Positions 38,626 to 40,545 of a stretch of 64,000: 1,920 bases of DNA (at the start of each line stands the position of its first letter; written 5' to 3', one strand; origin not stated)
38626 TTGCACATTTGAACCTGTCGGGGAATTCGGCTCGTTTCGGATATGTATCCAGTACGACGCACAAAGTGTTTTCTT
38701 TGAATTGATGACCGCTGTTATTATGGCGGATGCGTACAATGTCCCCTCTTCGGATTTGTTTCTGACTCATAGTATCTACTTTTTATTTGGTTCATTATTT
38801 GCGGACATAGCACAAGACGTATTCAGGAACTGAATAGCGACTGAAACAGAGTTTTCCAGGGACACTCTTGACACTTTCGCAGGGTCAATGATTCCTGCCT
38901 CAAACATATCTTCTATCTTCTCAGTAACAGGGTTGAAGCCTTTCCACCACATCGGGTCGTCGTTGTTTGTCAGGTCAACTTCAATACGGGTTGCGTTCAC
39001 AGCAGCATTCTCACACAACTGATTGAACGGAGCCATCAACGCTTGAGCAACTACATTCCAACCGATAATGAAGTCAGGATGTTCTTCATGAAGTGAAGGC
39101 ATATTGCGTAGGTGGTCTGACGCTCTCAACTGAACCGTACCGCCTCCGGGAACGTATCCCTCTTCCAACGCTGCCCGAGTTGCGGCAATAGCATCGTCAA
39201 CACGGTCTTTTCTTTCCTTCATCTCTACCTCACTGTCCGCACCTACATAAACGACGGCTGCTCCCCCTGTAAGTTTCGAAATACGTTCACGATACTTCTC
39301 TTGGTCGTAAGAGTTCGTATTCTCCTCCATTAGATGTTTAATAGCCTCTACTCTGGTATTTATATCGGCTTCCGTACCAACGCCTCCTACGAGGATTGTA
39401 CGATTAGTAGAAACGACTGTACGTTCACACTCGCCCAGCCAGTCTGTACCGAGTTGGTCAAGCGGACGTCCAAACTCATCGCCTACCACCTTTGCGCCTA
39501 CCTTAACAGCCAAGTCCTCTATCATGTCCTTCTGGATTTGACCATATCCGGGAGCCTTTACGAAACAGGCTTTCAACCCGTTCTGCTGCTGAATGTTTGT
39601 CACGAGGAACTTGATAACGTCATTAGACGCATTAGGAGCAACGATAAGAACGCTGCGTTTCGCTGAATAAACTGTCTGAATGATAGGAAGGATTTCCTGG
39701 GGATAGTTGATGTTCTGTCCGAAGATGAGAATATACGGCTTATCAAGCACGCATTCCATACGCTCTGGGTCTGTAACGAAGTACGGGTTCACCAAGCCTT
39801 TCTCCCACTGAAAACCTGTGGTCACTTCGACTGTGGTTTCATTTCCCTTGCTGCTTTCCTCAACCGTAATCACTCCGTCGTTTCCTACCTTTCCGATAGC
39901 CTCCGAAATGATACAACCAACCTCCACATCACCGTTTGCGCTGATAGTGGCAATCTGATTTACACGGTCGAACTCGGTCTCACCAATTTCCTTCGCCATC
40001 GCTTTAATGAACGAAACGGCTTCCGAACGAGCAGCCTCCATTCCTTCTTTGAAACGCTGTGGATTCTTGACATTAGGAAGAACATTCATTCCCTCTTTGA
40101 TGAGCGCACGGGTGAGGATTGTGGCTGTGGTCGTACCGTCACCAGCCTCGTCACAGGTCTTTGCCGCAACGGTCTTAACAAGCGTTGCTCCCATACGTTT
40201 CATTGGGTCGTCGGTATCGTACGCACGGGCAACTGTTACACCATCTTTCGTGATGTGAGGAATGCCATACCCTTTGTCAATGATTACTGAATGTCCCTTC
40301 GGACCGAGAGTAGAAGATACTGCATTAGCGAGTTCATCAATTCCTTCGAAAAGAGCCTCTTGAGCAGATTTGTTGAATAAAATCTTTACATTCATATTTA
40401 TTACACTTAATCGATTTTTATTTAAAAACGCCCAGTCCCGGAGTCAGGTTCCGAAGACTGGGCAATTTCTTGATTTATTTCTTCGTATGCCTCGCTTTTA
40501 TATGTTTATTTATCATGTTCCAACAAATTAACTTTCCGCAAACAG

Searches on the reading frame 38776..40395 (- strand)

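Call 42: search_protein_families(library=phrogs, proteins=[window:38776-40395:-], max_evalue=0.00001)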
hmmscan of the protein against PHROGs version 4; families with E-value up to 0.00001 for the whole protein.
window:38776-40395:- (539 aa): 1 family
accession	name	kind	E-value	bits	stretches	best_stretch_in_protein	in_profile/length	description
phrog_5725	-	other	4.5e-145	485.3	1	3-537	5-538/540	chaperonin groEL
